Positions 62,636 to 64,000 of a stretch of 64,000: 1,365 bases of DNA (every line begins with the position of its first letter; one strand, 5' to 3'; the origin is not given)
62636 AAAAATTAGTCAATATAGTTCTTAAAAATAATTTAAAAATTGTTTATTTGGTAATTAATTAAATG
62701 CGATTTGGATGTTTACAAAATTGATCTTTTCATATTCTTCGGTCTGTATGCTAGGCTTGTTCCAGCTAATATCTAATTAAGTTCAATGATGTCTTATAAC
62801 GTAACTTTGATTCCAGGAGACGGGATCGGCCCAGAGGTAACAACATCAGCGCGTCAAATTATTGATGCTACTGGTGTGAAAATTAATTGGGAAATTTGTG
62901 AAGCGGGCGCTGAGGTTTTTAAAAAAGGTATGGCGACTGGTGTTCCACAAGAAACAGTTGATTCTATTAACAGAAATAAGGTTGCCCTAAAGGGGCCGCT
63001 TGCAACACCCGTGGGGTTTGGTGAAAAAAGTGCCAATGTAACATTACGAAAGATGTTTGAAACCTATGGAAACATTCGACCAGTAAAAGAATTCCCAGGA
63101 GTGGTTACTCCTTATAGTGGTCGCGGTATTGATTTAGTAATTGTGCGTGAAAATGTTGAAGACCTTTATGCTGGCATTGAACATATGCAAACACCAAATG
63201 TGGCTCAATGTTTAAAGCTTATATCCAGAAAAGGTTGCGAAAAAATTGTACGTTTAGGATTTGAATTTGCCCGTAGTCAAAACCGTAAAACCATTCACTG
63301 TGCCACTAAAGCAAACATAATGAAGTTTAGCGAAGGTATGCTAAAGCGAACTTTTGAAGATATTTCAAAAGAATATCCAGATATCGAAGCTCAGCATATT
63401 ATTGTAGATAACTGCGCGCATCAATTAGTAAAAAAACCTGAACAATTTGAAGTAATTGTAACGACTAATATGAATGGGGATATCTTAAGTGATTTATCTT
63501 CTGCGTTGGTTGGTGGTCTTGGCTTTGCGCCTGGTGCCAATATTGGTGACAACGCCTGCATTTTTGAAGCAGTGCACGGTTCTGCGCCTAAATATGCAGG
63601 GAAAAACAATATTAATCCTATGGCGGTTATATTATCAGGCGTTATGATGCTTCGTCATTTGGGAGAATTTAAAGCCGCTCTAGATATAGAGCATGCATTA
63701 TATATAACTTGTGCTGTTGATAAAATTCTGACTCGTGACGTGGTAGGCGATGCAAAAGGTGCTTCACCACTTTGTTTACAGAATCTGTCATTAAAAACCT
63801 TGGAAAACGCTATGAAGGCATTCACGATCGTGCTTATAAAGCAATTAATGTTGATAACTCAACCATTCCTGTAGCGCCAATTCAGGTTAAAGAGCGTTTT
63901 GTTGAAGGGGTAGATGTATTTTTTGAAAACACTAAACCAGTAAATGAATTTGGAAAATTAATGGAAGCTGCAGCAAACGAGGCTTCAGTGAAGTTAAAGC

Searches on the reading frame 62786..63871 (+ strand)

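Call 72: search_protein_families(library=pfam, max_evalue=0.001, proteins=[window:62786-63871:+])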
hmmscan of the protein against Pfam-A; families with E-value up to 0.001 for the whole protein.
window:62786-63871:+ (362 aa): 1 family
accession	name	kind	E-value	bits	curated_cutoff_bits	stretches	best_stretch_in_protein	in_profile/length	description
PF00180.25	Iso_dh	-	5.6e-105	351.9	27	1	5-324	1-337/348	Isocitrate/isopropylmalate dehydrogenase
